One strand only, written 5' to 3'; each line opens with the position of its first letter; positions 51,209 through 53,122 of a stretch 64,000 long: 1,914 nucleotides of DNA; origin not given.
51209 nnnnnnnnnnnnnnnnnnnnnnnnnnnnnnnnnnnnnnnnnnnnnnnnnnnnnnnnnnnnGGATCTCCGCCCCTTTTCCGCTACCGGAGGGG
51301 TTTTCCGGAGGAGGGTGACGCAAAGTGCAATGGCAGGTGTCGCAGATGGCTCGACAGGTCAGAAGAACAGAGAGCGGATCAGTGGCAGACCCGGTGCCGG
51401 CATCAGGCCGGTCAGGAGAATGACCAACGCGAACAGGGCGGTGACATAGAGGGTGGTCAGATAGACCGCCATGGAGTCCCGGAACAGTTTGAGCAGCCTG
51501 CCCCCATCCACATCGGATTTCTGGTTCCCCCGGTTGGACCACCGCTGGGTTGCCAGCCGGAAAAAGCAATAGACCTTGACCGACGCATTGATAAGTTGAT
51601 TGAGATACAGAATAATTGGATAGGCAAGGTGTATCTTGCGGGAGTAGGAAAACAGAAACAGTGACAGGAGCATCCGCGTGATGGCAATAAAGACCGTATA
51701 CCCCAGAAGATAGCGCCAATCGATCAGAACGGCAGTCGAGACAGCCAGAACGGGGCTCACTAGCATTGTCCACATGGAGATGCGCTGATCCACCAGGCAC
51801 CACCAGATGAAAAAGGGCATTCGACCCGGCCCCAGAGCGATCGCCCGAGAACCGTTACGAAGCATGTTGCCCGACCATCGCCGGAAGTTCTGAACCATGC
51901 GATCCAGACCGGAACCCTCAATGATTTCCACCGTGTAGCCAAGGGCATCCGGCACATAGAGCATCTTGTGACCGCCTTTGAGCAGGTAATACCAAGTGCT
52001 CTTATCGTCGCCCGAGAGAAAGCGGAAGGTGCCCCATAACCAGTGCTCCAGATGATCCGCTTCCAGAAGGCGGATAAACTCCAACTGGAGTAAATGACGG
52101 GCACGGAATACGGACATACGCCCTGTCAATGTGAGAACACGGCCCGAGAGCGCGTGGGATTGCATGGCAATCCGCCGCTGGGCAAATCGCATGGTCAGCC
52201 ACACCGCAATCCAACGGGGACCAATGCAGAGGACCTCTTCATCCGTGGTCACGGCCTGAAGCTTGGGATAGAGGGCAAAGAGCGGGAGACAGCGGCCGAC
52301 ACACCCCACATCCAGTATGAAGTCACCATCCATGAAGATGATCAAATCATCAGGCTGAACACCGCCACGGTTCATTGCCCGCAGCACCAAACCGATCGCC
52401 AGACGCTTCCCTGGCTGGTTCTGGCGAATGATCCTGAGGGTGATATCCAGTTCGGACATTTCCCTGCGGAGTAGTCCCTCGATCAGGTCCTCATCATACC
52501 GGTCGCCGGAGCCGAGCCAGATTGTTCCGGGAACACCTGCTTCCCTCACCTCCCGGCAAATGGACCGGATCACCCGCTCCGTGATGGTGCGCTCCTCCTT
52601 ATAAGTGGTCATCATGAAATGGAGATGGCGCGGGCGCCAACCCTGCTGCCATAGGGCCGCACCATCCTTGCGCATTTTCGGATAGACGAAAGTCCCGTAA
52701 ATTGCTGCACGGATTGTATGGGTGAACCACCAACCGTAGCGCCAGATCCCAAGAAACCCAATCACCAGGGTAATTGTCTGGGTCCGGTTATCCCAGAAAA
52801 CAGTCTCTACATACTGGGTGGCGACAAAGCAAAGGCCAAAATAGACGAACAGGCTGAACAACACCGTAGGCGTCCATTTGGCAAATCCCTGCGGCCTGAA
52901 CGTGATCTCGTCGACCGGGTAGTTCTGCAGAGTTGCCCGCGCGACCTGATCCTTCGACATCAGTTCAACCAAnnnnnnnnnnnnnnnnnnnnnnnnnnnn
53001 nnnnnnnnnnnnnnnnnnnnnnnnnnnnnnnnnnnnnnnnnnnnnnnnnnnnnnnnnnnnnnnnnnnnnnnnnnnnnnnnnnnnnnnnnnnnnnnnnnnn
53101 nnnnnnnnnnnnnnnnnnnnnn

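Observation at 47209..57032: Compact alginate-like exopolysaccharide locus (algD divergent from nudix-alg44-alg8-algX/J-algK-algI) in an alphaproteobacterial-type genome, lacking algE/G/L/A in this window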

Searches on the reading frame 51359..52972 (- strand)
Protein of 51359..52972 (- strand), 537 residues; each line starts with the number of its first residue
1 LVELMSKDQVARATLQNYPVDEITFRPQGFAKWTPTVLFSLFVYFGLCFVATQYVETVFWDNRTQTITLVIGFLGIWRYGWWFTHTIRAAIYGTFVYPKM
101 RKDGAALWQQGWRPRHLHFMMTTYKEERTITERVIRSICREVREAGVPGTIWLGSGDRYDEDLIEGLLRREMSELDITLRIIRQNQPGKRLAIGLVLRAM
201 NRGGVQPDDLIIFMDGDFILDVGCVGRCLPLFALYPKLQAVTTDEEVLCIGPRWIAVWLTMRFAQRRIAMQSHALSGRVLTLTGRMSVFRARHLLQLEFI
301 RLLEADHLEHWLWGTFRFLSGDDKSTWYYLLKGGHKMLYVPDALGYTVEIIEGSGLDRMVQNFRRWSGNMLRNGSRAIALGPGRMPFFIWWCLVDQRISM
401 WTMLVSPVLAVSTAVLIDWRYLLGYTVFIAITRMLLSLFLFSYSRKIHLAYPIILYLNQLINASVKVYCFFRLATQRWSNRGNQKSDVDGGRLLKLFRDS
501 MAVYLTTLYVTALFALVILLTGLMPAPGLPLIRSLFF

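Call 4: search_protein_families(library=pfam, proteins=[window:51359-52972:-], max_evalue=0.01)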
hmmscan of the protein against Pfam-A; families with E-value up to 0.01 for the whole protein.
window:51359-52972:- (537 aa): 1 family
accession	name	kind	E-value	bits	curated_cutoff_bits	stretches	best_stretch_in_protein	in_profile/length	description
PF13641.12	Glyco_tranf_2_3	-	4e-27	96.2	27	1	114-369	1-230/230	Glycosyltransferase like family 2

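Call 5: search_protein_families(library=ncbifam, proteins=[window:51359-52972:-], max_evalue=0.01)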
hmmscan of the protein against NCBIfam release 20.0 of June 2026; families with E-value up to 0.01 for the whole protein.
window:51359-52972:- (537 aa): 1 family
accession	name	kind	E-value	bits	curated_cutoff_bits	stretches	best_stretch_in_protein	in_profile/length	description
TIGR04242.1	nodulat_NodC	equivalog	4.4e-05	22.6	550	1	274-481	198-394/395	chitooligosaccharide synthase NodC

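Call 7: search_solved_structures(query=window:51359-52972:-, max_evalue=1, show_alignments=2)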
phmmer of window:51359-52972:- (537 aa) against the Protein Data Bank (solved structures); distinct sequences matched with E-value up to 1: 0.

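Call 9: find_homologous_proteins(query=window:51359-52972:-)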
Query window:51359-52972:- (537 aa): 2354 proteins with E <= 0.001 among 8000 candidates; the best 120 are listed.
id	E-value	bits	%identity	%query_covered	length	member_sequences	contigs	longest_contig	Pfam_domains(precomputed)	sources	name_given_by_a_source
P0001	0.0e+0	1230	100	99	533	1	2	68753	PF13641.13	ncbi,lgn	-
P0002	1.9e-267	907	74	97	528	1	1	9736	PF13632.13,PF13641.13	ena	-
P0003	1.9e-265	900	72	98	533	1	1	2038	PF13641.13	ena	-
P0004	3.1e-265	899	73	97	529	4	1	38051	PF13641.13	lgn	-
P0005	3.9e-264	896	73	98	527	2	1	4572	PF13632.13,PF13641.13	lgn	-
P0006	1.2e-262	891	73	97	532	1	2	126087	PF13641.13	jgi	-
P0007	1.4e-262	891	71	97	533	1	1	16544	PF13641.13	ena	-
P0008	8.4e-262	888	71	97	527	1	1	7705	PF13641.13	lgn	-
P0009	1.5e-261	887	74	95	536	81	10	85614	PF13641.13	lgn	-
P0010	1.8e-260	884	70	98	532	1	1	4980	PF13641.13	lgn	-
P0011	3.0e-260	883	72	99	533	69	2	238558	PF13641.13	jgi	-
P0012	7.2e-259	878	72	97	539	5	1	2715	PF13632.13,PF13641.13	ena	-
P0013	6.8e-258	875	71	97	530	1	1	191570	PF13641.13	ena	-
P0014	1.2e-257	874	71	97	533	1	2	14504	PF13641.13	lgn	-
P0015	5.8e-253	859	69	97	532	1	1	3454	PF13641.13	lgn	-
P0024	3.6e-244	830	67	99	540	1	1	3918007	PF13641.13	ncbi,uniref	ncbi:glycosyltransferase [Coralliovum pocilloporae]|uniref:glycosyltransferase n=1 Tax=Coralliovum p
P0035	1.6e-241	821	69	96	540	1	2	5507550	PF13632.13,PF13641.13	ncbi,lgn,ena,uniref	ncbi:glycosyltransferase [Pelagibius sp.]|uniref:glycosyltransferase n=1 Tax=Pelagibius sp. TaxID=19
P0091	8.9e-234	795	65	96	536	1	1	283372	PF13632.13,PF13641.13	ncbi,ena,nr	ncbi:MAG: glycosyltransferase family 2 protein [Colwellia sp.]|nr:glycosyltransferase family 2 prote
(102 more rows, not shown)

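Call 11: find_encoding_contigs(protein=P0001, flank=10000, max_places=4)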
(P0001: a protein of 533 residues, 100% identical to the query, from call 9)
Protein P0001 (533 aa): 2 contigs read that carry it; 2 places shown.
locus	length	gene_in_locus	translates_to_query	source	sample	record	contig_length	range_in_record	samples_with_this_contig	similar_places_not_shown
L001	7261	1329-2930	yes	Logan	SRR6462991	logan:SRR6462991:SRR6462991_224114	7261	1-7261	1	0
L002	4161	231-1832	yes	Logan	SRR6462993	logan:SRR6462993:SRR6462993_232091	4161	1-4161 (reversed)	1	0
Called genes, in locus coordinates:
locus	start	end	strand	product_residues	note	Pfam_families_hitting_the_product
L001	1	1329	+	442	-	?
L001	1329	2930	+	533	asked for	PF13641:Glyco_tranf_2_3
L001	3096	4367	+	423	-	-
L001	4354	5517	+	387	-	PF08238:Sel1 (faint)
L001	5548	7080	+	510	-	PF03062:MBOAT, PF13813:MBOAT_2 (weak)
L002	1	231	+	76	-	?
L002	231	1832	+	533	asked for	PF13641:Glyco_tranf_2_3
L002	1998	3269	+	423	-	-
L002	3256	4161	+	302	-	?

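Call 14: search_dna_similar(query=window:51359-52972:-, collection=plasmids, mode=protein, max_rows=25)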
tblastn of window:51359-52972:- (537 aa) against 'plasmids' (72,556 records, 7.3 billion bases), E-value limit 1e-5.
Records with a match: 19; places in all: 22; records where one place covers at least 80% of the query: 13.
Best place of each record, by identity: <60% 19.
By first word of the organism name: Rhizobium 9; Lactococcus 3; Loktanella 2; Enterococcus 2; Jannaschia 1; Tateyamaria 1; Salipiger 1.
By predicted mobility (MOB-suite, as given by PLSDB): non-mobilizable 14; mobilizable 3; conjugative 2.
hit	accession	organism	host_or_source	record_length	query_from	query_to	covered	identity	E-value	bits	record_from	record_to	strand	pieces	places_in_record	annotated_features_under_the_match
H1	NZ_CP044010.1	Rhizobium sp. BG6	Prosopis cineraria,pure bacterial ...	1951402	32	527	92%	36.6%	2e-88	305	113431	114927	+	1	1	none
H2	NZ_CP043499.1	Rhizobium grahamii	Prosopis cineraria,pure bacterial ...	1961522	32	527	92%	36.6%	2e-88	305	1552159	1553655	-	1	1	none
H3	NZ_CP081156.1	Jannaschia sp. M317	-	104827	27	503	89%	37.1%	3e-76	269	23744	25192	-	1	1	glycosyltransferase family 2 protein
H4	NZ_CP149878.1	Rhizobium sp. T1473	Medicago sativa,Cell Culture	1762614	66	524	85%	37.5%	3e-84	293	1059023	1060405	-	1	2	none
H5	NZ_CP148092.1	Rhizobium sp. T1470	Medicago sativa,cell culture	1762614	66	524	85%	37.5%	3e-84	293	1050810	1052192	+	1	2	none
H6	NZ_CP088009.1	Rhizobium sp. T136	Melilotus albus,Cell culture,root nodule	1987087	66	524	85%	37.5%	3e-84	292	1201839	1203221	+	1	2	none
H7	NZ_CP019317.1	Tateyamaria omphalii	Single cell,seawater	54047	69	519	84%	36.1%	6e-74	263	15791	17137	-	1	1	glycosyltransferase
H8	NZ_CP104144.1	Rhizobium sullae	Sulla coronaria,cell culture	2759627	43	490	83%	35.8%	2e-72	258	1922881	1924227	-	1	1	record has no annotation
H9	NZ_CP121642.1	Rhizobium sp. CC1099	Onobrychis viciifolia,cell culture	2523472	61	490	80%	36.6%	5e-74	263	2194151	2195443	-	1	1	none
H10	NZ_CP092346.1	Rhizobium gallicum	Phaseolus vulgaris,Cell culture,nodule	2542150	61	490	80%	36.6%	5e-74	263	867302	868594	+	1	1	none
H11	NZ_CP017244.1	Rhizobium etli 8C-3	Phaseolus vulgaris,cell culture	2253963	61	490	80%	36.5%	7e-73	259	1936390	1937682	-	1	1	record has no annotation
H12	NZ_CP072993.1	Loktanella salsilacus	-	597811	62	485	79%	36.3%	2e-77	273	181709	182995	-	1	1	glycosyltransferase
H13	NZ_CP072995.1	Loktanella salsilacus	-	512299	62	485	79%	36.3%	4e-77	272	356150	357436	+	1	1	glycosyltransferase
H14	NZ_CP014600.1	Salipiger sp. CCB-MM3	mangrove soil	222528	69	481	77%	35.8%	1e-71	256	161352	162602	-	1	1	glycosyltransferase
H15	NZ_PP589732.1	Lactococcus sp.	Bacterial culture,Dairy environment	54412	49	481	81%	22.3%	8e-7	60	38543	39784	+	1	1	glycosyltransferase | nucleotide sugar dehydrogenase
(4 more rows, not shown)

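Call 23: find_encoding_contigs(protein=P0024, flank=10000, max_places=2)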
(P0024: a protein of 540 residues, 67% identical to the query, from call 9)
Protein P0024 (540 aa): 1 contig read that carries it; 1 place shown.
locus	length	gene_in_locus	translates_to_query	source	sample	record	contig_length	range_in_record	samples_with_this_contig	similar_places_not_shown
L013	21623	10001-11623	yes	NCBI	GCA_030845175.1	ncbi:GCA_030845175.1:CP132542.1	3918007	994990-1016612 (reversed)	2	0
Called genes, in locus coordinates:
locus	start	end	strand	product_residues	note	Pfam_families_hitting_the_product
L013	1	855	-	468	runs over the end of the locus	PF03721:UDPG_MGDP_dh_N, PF00984:UDPG_MGDP_dh, PF03720:UDPG_MGDP_dh_C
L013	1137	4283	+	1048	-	PF11845:Tll0287-like, PF12860:PAS_7, PF00989:PAS, PF08448:PAS_4 (weak), PF13426:PAS_9, PF00512:HisKA, PF02518:HATPase_c, PF00072:Response_reg, +2 more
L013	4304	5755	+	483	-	PF00072:Response_reg, PF00158:Sigma54_activat, PF14532:Sigma54_activ_2, PF07728:AAA_5 (weak), PF25601:AAA_lid_14, PF02954:HTH_8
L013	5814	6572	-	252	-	-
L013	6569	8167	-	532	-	PF00483:NTP_transferase, PF22640:ManC_GMP_beta-helix, PF01050:MannoseP_isomer, PF07883:Cupin_2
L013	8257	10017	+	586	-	PF07238:PilZ, PF00364:Biotin_lipoyl (faint)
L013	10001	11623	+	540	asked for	PF13641:Glyco_tranf_2_3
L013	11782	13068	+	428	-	-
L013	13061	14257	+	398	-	PF08238:Sel1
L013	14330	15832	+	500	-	PF03062:MBOAT, PF13813:MBOAT_2 (weak)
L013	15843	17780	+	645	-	-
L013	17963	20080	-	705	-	-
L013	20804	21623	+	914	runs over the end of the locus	PF00353:HemolysinCabind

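Call 24: find_encoding_contigs(protein=P0091, flank=10000, max_places=2)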
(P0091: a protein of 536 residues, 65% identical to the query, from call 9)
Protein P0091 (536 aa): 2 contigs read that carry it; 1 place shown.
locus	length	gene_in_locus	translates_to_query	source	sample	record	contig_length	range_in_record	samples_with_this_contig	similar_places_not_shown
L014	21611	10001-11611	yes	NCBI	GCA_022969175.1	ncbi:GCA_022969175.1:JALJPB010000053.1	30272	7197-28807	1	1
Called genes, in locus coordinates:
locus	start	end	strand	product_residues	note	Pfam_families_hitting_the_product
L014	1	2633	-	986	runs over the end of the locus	PF13620:CarboxypepD_reg, PF13715:CarbopepD_reg_2 (weak), PF22904:NOMO1-like_2nd (weak), PF07715:Plug (weak), PF25183:OMP_b-brl_4, PF00593:TonB_dep_Rec_b-barrel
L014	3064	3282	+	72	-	PF23564:EF-hand_FSTL1 (faint), PF13499:EF-hand_7, PF13833:EF-hand_8 (weak), PF00036:EF-hand_1 (weak), PF13405:EF-hand_6 (weak), PF00036:EF-hand_1 (weak), PF13405:EF-hand_6 (weak), PF13202:EF-hand_5 (weak)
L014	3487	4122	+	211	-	PF03006:HlyIII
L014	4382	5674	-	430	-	PF00072:Response_reg, PF13487:HD_5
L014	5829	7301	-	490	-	PF03721:UDPG_MGDP_dh_N, PF00984:UDPG_MGDP_dh, PF03720:UDPG_MGDP_dh_C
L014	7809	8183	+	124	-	-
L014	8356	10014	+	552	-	-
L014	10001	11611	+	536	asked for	PF13641:Glyco_tranf_2_3, PF13632:Glyco_trans_2_3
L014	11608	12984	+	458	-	PF07611:DUF1574 (weak)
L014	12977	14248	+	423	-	PF23310:TPR_27 (faint), PF08238:Sel1 (weak)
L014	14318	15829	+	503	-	PF03062:MBOAT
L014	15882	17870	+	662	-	-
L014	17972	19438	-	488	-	PF00072:Response_reg, PF07724:AAA_2 (faint), PF00158:Sigma54_activat, PF14532:Sigma54_activ_2, PF07728:AAA_5, PF25601:AAA_lid_14, PF02954:HTH_8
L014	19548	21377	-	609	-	PF00512:HisKA (faint), PF02518:HATPase_c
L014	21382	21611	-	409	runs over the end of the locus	PF13458:Peripla_BP_6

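Call 25: find_encoding_contigs(protein=P0035, flank=10000, max_places=2)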
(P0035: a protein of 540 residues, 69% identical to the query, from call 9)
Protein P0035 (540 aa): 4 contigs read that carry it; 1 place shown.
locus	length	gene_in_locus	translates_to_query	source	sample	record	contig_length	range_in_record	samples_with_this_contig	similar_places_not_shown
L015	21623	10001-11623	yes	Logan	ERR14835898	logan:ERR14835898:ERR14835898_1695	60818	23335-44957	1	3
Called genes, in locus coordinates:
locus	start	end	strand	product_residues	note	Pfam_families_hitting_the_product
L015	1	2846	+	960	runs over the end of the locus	PF00989:PAS, PF13188:PAS_8, PF08448:PAS_4, PF13426:PAS_9, PF24820:Diguanyl_cycl_sensor, PF12860:PAS_7, PF00989:PAS, PF13426:PAS_9, +6 more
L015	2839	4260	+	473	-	PF00072:Response_reg, PF00158:Sigma54_activat, PF14532:Sigma54_activ_2, PF07728:AAA_5 (weak), PF25601:AAA_lid_14, PF02954:HTH_8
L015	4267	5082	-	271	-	PF03332:PMM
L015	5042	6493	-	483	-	PF00483:NTP_transferase, PF12804:NTP_transf_3 (weak), PF22640:ManC_GMP_beta-helix, PF01050:MannoseP_isomer, PF07883:Cupin_2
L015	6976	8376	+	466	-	PF03721:UDPG_MGDP_dh_N, PF00984:UDPG_MGDP_dh, PF03720:UDPG_MGDP_dh_C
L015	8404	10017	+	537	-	PF07238:PilZ (weak)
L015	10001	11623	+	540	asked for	PF13641:Glyco_tranf_2_3, PF13632:Glyco_trans_2_3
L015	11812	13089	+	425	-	-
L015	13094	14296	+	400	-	PF08238:Sel1 (weak)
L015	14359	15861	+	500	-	PF03062:MBOAT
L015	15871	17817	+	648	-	-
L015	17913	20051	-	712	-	PF00353:HemolysinCabind (weak), PF13448:DUF4114, PF00353:HemolysinCabind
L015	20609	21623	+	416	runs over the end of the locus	PF13356:Arm-DNA-bind_3, PF22022:Phage_int_M, PF00589:Phage_integrase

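Call 27: search_protein_families(library=pfam, proteins=[L013:15843-17780:+, L014:15882-17870:+, L015:15871-17817:+, L014:11608-12984:+, L013:11782-13068:+, L013:5814-6572:-, L014:7809-8183:+], max_evalue=5)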
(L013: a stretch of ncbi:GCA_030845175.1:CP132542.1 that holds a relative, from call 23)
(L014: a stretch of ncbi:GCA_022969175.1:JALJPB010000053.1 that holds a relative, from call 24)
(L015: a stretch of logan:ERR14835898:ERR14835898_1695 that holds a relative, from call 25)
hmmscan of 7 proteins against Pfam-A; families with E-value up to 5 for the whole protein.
L013:15843-17780:+ (645 aa): 0 families

L014:15882-17870:+ (662 aa): 1 family
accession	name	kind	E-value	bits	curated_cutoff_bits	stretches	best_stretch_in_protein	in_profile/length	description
PF05195.22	AMP_N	-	0.079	13.1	24.6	1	89-146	15-76/121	Aminopeptidase P, N-terminal domain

L015:15871-17817:+ (648 aa): 0 families

L014:11608-12984:+ (458 aa): 3 families
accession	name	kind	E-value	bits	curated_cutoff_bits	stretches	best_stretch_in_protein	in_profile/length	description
PF07611.17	DUF1574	-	3e-06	27.3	29.1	1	33-391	3-326/342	Protein of unknown function (DUF1574)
PF14523.12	Syntaxin_2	-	0.069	13.6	26.5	1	332-371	8-47/134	Syntaxin-like protein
PF14974.11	P_C10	-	0.11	13.1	27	1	294-356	2-65/103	Protein C10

L013:11782-13068:+ (428 aa): 1 family
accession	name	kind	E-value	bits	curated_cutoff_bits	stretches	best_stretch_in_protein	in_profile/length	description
PF07611.17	DUF1574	-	0.069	12.9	29.1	1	260-361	225-326/342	Protein of unknown function (DUF1574)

L013:5814-6572:- (252 aa): 2 families
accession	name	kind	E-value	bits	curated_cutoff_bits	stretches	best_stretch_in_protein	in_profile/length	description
PF03332.19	PMM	-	0.0024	18.2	22.4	1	75-175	59-161/221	Eukaryotic phosphomannomutase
PF21387.2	Gp6_C-I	-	0.045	14.3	27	1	170-209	9-47/69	Baseplate structural protein gp6, C-terminal domain I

L014:7809-8183:+ (124 aa): 0 families

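Call 30: find_encoding_contigs(protein=P0006, flank=10000, max_places=1)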
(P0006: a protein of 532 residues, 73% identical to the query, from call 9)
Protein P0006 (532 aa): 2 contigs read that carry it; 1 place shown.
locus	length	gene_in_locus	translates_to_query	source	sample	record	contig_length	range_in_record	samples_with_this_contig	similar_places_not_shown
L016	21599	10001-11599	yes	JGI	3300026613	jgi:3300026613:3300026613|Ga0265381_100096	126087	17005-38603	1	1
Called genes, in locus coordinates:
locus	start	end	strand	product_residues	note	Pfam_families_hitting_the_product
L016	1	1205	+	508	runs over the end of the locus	PF00496:SBP_bac_5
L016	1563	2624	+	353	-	PF19300:BPD_transp_1_N, PF00528:BPD_transp_1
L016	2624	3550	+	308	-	PF12911:OppC_N, PF00528:BPD_transp_1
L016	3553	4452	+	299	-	PF00005:ABC_tran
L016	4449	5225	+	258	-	PF02463:SMC_N (weak), PF00005:ABC_tran, PF13304:AAA_21 (weak)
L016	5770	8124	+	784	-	-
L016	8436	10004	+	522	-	PF07238:PilZ (weak), PF25919:BSH_CusB (faint), PF25917:BSH_RND (faint), PF00364:Biotin_lipoyl (faint)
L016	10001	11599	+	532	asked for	PF13641:Glyco_tranf_2_3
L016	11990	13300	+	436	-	-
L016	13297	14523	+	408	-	PF08238:Sel1 (faint)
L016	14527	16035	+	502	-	PF03062:MBOAT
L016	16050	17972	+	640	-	-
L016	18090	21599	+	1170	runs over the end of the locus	PF11845:Tll0287-like, PF13426:PAS_9, PF12860:PAS_7, PF00989:PAS, PF13426:PAS_9, PF00512:HisKA, PF02518:HATPase_c, PF00072:Response_reg, +4 more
